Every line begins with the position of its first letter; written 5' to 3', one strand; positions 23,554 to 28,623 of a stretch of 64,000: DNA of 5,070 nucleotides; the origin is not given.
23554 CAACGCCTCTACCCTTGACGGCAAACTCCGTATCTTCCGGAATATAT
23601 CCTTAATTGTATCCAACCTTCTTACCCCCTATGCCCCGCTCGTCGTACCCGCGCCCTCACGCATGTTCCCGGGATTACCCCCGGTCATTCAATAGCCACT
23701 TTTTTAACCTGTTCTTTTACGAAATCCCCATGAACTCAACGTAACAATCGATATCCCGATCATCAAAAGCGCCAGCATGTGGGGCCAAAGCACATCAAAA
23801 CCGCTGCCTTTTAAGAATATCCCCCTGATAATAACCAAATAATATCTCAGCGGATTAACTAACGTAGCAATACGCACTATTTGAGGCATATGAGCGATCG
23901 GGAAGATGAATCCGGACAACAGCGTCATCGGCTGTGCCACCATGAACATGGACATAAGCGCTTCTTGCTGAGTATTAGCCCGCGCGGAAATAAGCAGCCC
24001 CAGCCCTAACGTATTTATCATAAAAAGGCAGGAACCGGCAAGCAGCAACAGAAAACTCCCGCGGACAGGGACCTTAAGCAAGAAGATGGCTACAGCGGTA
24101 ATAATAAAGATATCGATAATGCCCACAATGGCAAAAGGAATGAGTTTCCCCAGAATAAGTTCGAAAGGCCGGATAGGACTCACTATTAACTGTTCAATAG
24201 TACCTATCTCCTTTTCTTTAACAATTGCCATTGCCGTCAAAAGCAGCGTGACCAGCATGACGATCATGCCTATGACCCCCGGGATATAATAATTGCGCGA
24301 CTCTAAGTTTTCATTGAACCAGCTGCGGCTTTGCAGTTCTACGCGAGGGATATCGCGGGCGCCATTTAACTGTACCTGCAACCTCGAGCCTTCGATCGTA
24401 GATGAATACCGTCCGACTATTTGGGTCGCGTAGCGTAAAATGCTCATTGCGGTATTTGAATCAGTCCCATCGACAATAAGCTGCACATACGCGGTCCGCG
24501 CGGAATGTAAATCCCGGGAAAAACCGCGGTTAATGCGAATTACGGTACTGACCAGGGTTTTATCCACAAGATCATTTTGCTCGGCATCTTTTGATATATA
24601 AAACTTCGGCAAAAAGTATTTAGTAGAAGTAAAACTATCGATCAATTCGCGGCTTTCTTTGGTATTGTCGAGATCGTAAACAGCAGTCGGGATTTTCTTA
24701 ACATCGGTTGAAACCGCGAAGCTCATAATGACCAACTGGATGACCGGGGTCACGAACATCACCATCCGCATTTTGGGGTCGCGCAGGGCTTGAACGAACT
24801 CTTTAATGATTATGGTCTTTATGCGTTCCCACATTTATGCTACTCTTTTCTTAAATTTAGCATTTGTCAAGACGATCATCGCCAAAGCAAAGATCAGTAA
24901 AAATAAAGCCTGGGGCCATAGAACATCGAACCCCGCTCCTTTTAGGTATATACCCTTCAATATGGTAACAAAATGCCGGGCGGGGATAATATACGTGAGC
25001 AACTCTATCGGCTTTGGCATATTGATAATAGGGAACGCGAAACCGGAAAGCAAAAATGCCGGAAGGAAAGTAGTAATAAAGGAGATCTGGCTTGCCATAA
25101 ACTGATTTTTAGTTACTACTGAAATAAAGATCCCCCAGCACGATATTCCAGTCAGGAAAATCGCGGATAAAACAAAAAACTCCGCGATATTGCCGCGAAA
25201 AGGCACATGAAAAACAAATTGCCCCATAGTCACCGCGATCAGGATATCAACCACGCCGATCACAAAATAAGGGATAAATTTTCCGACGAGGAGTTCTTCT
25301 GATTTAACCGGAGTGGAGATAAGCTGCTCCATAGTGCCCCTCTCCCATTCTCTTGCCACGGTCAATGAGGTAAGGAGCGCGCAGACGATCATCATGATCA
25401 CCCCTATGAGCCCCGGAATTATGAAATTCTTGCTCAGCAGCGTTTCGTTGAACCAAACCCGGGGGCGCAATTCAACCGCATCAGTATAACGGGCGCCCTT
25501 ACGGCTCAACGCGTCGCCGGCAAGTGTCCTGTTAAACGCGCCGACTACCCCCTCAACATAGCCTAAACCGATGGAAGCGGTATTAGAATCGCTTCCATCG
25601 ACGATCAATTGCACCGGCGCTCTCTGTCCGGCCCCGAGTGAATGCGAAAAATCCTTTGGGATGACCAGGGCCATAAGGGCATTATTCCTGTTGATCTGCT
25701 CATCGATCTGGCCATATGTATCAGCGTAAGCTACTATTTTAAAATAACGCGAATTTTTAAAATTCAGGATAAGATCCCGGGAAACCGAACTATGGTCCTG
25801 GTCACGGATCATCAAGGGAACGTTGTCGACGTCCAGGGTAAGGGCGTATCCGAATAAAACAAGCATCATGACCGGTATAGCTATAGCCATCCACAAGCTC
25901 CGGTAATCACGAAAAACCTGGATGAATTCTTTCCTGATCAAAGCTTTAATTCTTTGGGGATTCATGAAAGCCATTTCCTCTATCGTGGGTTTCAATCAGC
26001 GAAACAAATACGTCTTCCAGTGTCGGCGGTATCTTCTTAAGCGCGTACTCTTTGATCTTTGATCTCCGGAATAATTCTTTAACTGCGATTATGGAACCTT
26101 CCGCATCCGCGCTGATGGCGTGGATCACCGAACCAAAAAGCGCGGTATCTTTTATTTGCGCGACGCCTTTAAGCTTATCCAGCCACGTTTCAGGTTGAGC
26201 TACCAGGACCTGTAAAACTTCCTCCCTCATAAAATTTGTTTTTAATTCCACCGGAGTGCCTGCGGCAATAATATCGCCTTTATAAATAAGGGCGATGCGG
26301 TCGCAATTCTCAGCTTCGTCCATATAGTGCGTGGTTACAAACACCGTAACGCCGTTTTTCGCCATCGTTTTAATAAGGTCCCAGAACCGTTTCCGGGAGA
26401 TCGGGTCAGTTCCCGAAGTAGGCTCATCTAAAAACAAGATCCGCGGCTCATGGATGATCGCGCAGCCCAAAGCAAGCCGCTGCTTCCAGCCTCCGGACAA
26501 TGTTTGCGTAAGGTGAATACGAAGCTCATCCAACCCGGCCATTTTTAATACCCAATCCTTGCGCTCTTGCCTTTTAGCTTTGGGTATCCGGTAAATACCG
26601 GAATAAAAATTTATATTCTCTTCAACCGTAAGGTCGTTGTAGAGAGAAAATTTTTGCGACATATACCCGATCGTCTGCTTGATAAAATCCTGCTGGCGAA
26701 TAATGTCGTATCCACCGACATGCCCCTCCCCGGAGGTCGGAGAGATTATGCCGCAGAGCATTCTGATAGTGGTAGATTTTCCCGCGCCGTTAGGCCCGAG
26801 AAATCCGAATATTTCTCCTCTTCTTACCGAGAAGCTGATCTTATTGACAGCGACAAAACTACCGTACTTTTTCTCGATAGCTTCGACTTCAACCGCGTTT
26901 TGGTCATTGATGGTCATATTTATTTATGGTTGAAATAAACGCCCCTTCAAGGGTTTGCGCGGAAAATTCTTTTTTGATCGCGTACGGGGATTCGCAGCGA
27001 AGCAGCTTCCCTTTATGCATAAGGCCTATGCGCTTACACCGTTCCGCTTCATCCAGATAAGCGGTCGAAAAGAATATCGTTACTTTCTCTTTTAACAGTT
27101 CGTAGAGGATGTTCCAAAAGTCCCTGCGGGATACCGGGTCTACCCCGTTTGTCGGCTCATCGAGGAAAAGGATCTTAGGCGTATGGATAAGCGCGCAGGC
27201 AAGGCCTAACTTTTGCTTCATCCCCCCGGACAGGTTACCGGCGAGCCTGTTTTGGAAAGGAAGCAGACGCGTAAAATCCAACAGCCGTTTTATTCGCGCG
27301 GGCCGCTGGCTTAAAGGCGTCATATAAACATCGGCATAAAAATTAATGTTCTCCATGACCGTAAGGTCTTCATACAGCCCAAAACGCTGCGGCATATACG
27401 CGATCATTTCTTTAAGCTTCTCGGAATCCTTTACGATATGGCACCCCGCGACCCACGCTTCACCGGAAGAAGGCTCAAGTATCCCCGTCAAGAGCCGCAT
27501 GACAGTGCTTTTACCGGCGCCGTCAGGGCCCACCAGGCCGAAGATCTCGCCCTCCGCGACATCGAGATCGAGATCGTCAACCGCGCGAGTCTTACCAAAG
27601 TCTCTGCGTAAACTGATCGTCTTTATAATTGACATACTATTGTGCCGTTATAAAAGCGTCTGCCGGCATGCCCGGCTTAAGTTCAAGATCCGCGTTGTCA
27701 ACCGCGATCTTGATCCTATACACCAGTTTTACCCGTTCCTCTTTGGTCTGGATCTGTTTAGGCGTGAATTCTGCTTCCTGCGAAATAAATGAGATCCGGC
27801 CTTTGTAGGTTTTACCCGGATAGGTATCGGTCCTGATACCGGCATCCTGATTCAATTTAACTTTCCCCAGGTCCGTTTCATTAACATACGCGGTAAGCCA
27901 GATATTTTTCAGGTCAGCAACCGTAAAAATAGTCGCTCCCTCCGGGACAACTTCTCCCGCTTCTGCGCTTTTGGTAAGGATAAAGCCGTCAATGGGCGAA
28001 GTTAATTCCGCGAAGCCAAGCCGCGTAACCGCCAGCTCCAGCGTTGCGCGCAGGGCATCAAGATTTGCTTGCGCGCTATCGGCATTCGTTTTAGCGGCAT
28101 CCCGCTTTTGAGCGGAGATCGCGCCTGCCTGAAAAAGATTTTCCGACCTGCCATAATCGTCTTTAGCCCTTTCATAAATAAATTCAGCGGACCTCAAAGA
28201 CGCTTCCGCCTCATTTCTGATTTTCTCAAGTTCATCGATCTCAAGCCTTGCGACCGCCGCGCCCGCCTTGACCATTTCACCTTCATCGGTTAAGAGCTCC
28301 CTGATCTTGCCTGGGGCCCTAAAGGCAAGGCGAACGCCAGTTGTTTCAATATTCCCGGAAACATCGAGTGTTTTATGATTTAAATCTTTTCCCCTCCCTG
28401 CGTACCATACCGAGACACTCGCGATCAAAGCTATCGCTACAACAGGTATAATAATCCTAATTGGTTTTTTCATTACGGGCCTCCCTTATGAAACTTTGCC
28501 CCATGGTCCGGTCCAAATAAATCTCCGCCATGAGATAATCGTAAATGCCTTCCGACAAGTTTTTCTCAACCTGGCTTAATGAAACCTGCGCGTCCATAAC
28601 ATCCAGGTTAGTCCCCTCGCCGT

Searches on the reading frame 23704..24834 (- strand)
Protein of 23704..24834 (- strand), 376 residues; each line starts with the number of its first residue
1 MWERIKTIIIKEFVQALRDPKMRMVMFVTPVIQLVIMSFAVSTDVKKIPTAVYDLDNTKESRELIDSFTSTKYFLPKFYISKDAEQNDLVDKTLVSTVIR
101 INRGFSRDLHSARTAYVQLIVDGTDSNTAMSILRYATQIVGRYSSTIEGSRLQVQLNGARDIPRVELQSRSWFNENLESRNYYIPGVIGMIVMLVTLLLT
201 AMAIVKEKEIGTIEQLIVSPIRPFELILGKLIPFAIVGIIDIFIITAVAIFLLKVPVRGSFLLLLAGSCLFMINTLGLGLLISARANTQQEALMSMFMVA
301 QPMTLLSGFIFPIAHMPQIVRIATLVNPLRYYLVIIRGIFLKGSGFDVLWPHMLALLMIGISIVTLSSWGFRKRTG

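Call 30: search_protein_families(library=pfam, proteins=[window:23704-24834:-], max_evalue=0.0001)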
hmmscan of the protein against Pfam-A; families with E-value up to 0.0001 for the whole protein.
window:23704-24834:- (376 aa): 3 families
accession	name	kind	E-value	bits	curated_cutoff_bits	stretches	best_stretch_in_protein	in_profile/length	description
PF12698.13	ABC2_membrane_3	-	7.3e-47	160.6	31.6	1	24-367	5-345/347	ABC-2 family transporter protein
PF01061.29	ABC2_membrane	-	2.4e-32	112.6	26.9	1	181-341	49-211/211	ABC-2 type transporter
PF12679.13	ABC2_membrane_2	-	5.5e-14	52.5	27.2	1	7-337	2-240/283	ABC-2 family transporter protein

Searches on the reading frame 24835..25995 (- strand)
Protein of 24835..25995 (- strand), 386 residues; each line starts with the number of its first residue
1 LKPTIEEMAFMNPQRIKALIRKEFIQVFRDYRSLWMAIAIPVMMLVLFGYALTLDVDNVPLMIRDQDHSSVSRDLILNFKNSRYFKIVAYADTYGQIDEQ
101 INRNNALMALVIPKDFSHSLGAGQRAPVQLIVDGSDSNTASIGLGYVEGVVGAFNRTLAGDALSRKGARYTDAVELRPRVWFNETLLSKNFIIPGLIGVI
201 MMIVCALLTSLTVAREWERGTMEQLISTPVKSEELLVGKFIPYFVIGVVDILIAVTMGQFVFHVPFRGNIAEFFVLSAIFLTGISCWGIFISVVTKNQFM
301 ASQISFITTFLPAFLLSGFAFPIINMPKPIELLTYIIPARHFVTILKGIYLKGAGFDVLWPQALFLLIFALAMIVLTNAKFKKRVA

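Call 30: search_protein_families(library=pfam, proteins=[window:24835-25995:-], max_evalue=0.0001)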
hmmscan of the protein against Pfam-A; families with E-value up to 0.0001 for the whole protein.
window:24835-25995:- (386 aa): 4 families
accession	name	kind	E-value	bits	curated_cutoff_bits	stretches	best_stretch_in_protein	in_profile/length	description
PF12698.13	ABC2_membrane_3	-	3.7e-51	174.7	31.6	1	33-377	3-345/347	ABC-2 family transporter protein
PF01061.29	ABC2_membrane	-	7e-22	78.4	26.9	1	191-349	49-209/211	ABC-2 type transporter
PF12679.13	ABC2_membrane_2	-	2.9e-16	60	27.2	1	18-384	2-281/283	ABC-2 family transporter protein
PF12730.13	ABC2_membrane_4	-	5.2e-08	33.5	27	1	196-310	55-177/179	ABC-2 family transporter protein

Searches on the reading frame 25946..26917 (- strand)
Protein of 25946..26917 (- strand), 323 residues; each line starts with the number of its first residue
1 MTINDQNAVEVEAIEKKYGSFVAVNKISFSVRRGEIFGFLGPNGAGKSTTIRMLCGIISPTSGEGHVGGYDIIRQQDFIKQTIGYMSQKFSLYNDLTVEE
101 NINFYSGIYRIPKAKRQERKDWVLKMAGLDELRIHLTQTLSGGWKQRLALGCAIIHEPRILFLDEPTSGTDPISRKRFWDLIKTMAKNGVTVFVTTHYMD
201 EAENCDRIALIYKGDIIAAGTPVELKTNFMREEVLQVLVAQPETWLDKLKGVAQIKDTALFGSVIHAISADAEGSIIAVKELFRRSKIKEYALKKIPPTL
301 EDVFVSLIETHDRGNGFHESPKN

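Call 43: search_protein_families(library=pfam, proteins=[window:25946-26917:-], max_evalue=0.0001)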
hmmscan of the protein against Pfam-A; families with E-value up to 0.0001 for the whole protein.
window:25946-26917:- (323 aa): 2 families
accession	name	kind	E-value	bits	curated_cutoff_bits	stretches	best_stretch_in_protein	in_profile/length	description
PF00005.33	ABC_tran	-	2.4e-32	112.8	25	1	25-168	2-137/137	ABC transporter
PF13304.12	AAA_21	-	3.7e-08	34.2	27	0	146-197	243-298/304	AAA domain, putative AbiEii toxin, Type IV TA system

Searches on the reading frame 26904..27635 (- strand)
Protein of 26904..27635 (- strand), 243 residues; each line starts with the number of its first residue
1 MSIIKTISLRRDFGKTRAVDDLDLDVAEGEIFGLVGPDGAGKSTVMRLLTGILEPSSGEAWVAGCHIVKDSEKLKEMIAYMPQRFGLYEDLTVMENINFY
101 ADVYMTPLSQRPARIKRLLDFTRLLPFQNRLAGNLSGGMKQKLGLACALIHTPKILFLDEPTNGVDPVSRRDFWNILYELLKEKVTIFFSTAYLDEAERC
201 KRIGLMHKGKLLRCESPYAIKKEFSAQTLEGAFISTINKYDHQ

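Call 43: search_protein_families(library=pfam, proteins=[window:26904-27635:-], max_evalue=0.0001)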
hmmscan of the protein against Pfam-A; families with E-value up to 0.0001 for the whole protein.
window:26904-27635:- (243 aa): 2 families
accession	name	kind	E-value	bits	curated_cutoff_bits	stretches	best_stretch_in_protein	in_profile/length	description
PF00005.33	ABC_tran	-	3.4e-31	109.1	25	1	20-163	2-137/137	ABC transporter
PF13304.12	AAA_21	-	3.1e-11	44.3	27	1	129-191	232-297/304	AAA domain, putative AbiEii toxin, Type IV TA system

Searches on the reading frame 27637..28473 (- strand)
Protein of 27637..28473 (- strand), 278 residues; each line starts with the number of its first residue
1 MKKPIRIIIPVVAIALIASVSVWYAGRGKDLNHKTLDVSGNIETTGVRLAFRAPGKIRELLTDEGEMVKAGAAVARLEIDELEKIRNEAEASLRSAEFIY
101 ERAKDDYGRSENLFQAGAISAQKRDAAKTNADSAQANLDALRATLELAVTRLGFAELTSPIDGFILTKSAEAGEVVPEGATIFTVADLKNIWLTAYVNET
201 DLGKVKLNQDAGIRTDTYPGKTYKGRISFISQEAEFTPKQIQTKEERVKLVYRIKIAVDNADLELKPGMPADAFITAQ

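Call 43: search_protein_families(library=pfam, proteins=[window:27637-28473:-], max_evalue=0.0001)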
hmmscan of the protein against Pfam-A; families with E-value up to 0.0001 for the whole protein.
window:27637-28473:- (278 aa): 2 families
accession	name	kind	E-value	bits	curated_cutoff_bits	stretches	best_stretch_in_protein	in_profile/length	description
PF16576.10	HlyD_D23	-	2e-26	93.1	30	1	35-270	5-213/214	Barrel-sandwich domain of CusB or HlyD membrane-fusion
PF13437.12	HlyD_3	-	6e-20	72.4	22.2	1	157-268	2-106/106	HlyD family secretion protein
